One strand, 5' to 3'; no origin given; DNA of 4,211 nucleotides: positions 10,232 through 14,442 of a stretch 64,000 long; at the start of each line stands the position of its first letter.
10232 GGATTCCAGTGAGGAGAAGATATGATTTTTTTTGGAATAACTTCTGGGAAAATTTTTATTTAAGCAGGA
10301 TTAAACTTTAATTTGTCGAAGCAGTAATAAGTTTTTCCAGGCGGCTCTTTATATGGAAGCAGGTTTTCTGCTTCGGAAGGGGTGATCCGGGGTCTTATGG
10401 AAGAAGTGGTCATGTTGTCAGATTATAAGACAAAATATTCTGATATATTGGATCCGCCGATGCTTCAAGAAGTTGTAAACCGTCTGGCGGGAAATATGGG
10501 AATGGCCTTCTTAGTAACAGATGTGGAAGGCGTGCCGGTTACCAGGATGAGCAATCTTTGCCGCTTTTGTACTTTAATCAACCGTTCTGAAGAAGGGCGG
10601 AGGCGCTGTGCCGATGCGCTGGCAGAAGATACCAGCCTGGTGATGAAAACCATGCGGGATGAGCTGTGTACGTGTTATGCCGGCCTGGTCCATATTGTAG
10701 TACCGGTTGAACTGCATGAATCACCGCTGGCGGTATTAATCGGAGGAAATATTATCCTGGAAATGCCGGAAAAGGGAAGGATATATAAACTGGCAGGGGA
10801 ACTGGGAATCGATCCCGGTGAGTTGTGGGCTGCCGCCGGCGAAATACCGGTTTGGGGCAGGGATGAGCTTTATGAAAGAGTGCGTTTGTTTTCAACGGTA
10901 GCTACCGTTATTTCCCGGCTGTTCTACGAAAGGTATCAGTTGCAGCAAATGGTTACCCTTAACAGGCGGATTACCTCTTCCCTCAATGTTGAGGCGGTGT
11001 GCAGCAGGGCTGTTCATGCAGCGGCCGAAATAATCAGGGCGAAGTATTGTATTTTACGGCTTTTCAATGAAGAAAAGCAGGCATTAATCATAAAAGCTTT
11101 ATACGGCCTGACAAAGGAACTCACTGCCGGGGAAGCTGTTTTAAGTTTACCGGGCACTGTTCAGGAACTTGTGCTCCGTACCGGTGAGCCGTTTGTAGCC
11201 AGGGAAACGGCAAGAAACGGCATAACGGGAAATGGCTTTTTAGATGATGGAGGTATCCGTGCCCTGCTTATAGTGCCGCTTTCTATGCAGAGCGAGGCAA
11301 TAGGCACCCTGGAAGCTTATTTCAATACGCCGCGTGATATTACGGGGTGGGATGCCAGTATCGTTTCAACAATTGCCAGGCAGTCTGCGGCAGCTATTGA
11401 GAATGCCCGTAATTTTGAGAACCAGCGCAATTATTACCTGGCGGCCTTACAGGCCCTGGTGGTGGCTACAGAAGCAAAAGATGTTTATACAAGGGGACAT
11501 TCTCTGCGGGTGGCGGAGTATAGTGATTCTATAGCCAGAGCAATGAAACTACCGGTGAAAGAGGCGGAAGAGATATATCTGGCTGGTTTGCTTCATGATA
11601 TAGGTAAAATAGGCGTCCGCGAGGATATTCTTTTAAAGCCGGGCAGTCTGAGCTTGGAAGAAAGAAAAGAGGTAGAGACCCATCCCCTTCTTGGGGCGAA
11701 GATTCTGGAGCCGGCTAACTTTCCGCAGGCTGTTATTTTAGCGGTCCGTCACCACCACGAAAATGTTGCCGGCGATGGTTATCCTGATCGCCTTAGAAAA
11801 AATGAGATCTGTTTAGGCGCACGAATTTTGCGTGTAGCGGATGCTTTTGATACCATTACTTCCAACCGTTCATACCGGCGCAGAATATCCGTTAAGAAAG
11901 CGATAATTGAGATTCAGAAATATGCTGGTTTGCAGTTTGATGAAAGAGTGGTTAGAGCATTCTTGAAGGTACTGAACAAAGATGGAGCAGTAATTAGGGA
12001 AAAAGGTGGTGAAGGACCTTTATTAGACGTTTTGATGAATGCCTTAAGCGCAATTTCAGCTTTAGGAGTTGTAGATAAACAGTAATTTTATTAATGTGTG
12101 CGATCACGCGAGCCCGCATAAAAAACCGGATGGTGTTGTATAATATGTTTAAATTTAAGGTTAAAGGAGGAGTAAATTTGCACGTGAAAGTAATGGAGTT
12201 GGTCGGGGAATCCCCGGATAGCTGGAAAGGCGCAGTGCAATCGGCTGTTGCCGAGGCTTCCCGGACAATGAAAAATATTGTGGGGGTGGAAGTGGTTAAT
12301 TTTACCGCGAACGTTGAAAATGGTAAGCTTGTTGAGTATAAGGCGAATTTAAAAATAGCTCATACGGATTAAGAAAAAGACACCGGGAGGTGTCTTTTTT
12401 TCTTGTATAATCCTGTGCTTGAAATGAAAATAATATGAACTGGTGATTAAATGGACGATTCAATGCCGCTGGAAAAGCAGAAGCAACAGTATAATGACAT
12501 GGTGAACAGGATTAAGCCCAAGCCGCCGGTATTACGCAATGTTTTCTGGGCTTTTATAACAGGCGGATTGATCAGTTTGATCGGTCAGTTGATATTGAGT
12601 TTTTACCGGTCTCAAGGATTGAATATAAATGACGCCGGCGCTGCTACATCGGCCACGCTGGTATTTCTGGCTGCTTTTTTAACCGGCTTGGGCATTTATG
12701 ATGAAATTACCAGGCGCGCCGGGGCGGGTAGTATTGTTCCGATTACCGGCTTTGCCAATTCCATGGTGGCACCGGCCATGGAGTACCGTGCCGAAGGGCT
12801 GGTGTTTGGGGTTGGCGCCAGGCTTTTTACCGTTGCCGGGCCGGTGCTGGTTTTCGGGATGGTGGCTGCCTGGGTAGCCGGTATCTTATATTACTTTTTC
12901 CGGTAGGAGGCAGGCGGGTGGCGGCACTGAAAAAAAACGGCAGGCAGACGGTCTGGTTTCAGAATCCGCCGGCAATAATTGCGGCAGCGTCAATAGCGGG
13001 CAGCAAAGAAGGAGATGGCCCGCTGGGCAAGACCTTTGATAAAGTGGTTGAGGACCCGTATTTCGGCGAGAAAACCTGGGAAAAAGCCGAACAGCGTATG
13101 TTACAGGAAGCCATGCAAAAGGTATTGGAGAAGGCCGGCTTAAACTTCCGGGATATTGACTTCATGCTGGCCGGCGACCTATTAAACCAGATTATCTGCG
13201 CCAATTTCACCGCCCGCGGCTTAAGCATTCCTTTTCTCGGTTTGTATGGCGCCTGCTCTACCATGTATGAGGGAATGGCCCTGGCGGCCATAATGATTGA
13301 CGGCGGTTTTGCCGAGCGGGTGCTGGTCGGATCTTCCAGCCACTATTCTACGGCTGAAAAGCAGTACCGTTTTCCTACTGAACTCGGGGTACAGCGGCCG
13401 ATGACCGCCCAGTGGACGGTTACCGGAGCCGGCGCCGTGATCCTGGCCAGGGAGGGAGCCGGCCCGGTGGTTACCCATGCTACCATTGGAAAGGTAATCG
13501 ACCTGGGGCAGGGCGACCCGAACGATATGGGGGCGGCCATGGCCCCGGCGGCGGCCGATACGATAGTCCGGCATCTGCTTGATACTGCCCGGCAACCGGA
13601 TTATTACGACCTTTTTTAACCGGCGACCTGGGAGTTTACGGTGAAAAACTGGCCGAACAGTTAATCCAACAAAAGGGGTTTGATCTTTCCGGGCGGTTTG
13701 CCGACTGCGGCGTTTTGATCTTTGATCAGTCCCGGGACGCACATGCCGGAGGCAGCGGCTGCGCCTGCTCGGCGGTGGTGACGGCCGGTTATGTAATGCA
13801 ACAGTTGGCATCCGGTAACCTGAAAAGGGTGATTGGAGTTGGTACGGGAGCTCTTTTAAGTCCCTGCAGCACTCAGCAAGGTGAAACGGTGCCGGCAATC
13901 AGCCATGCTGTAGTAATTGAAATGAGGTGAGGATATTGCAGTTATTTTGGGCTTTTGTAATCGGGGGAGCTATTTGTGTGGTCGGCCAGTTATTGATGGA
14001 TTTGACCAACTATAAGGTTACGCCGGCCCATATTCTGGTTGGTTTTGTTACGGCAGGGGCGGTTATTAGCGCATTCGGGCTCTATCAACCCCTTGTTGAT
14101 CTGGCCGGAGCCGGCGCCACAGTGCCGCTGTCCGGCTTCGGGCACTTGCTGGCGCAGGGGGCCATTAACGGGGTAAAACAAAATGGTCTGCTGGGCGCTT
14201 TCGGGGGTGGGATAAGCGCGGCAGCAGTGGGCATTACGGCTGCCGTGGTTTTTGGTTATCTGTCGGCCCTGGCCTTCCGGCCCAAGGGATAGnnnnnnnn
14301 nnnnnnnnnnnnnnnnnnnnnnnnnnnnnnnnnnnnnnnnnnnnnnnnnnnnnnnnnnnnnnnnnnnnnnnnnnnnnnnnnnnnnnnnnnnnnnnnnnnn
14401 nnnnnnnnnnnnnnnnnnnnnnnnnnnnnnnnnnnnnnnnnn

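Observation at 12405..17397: spoVA operon apparently extended by a three-gene radical dehydratase/reductase-type (BCR/HAD family) module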

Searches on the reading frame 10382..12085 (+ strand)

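Call 5: search_protein_families(library=ncbifam, proteins=[window:10382-12085:+], max_evalue=0.01)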
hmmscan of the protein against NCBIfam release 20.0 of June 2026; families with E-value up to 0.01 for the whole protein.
window:10382-12085:+ (567 aa): 13 families
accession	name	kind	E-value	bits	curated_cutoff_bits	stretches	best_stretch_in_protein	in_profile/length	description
NF053512.1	nitric_RR_NosR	exception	1.3e-41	143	400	1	334-534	158-357/422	response regulator c-di-GMP phosphodiesterase, NosR family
TIGR00277.1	HDIG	domain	1.1e-10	41.2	27.6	1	371-460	6-83/84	HDIG domain-containing metalloprotein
TIGR01596.1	cas3_HD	equivalog_domain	3.5e-07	30.5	43.45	1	372-493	3-136/178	CRISPR-associated endonuclease Cas3''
NF047786.1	his_kin_MadS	equivalog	8.6e-06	25.1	500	1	296-406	131-240/434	MadS family sensor histidine kinase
NF005519.0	PRK07152.1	equivalog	5e-05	22.4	315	1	364-532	196-335/361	nicotinate-nucleotide adenylyltransferase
TIGR02621.3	cas3_GSU0051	exception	8.4e-05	21.6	400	1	367-410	668-711/854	type I-G CRISPR-associated helicase/endonuclease Cas3g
TIGR01817.1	nifA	equivalog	0.00026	19.9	528.85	1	186-353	3-170/534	nif-specific transcriptional activator NifA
NF047788.1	TransRegPocR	equivalog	0.00068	19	500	1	23-124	5-106/296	transcriptional regulator PocR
TIGR03401.1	cyanamide_fam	subfamily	0.00094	18.7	109.85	1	357-467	45-149/228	HD domain protein, cyanamide hydratase family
NF045665.1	NTPtran_DVU1551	equivalog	0.001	18.1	315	0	350-409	198-259/359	DVU_1551 family NTP transferase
TIGR03319.1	RNase_Y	equivalog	0.0019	16.8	454.35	1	373-463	333-405/514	ribonuclease Y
TIGR02578.2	cas_TM1811_Csm1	equivalog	0.0025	16.5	170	1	396-488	2-74/753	type III-A CRISPR-associated protein Cas10/Csm1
NF008283.0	PRK11061.1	equivalog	0.006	14.9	583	1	196-363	11-178/748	phosphoenolpyruvate--protein phosphotransferase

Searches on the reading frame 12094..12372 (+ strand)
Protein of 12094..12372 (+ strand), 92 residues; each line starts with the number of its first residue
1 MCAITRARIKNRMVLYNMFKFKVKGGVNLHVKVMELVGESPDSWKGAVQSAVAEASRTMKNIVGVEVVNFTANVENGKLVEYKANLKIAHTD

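Call 3: search_protein_families(library=pfam, proteins=[window:12094-12372:+], max_evalue=0.01)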
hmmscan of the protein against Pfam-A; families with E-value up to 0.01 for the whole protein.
window:12094-12372:+ (92 aa): 1 family
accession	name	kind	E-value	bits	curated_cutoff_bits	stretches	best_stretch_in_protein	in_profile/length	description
PF07311.17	Dodecin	-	5.8e-24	84.6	22.5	1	31-90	2-61/64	Dodecin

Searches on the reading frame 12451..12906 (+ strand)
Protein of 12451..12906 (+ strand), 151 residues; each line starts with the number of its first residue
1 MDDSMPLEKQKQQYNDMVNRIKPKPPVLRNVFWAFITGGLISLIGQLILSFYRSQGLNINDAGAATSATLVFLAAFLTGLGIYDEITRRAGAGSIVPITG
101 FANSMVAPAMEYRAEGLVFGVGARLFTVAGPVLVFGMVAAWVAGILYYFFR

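Call 3: search_protein_families(library=pfam, proteins=[window:12451-12906:+], max_evalue=0.01)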
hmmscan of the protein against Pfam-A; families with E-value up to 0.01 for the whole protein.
window:12451-12906:+ (151 aa): 1 family
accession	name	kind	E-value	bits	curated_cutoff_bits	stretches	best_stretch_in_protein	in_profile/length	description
PF03862.18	SpoVAC_SpoVAEB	-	5.6e-40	136.7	25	1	30-145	1-116/117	SpoVAC/SpoVAEB sporulation membrane protein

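Call 5: search_protein_families(library=ncbifam, proteins=[window:12451-12906:+], max_evalue=0.01)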
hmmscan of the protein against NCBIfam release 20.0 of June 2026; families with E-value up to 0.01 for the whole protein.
window:12451-12906:+ (151 aa): 2 families
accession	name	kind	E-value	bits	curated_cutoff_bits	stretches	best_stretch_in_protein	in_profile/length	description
TIGR02838.1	spore_V_AC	equivalog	1.9e-56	189.7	164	1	12-150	1-140/141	stage V sporulation protein AC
TIGR02839.1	spore_V_AE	equivalog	1.6e-14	54.1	131.1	1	32-146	2-109/114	stage V sporulation protein AE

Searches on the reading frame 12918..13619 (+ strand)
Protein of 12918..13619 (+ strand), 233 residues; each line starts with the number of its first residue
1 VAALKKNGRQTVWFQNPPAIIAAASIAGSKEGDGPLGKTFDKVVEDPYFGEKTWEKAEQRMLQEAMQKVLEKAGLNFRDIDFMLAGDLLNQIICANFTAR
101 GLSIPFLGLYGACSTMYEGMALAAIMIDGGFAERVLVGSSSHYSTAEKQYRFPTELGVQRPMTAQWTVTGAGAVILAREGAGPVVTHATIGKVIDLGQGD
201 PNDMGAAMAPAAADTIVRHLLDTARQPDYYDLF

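Call 3: search_protein_families(library=pfam, proteins=[window:12918-13619:+], max_evalue=0.01)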
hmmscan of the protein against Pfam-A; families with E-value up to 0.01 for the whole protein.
window:12918-13619:+ (233 aa): 2 families
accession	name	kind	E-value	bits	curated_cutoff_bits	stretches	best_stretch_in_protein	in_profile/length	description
PF07451.17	SpoVAD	-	7.4e-106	354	22.1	1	8-232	1-225/329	Stage V sporulation protein AD (SpoVAD)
PF08545.16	ACP_syn_III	-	0.0012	19.1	24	1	111-179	5-64/80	3-Oxoacyl-[acyl-carrier-protein (ACP)] synthase III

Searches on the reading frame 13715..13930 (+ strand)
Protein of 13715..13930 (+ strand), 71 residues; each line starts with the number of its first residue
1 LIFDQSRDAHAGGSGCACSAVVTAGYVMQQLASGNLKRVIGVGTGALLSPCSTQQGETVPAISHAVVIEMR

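Call 3: search_protein_families(library=pfam, proteins=[window:13715-13930:+], max_evalue=0.01)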
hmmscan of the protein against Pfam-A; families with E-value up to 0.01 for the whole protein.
window:13715-13930:+ (71 aa): 1 family
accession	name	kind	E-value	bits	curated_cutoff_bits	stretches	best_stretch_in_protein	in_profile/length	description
PF07451.17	SpoVAD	-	1.2e-27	96.9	22.1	1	1-69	260-329/329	Stage V sporulation protein AD (SpoVAD)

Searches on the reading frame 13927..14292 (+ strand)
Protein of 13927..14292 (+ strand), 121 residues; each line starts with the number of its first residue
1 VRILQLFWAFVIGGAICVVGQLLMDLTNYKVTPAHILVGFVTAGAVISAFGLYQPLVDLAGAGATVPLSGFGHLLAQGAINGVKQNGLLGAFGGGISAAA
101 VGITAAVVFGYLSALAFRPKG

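Call 3: search_protein_families(library=pfam, proteins=[window:13927-14292:+], max_evalue=0.01)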
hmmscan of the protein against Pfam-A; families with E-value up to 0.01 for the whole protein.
window:13927-14292:+ (121 aa): 1 family
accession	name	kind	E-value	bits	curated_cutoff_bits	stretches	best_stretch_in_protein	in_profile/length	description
PF03862.18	SpoVAC_SpoVAEB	-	1.3e-34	119.4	25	1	6-115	2-116/117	SpoVAC/SpoVAEB sporulation membrane protein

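Call 5: search_protein_families(library=ncbifam, proteins=[window:13927-14292:+], max_evalue=0.01)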
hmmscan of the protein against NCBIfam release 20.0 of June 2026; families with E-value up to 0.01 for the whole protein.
window:13927-14292:+ (121 aa): 2 families
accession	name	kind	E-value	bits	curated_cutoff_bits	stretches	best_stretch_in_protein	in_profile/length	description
TIGR02839.1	spore_V_AE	equivalog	9.9e-44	148.3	131.1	1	7-121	2-114/114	stage V sporulation protein AE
TIGR02838.1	spore_V_AC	equivalog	8.7e-12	45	164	1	7-115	21-131/141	stage V sporulation protein AC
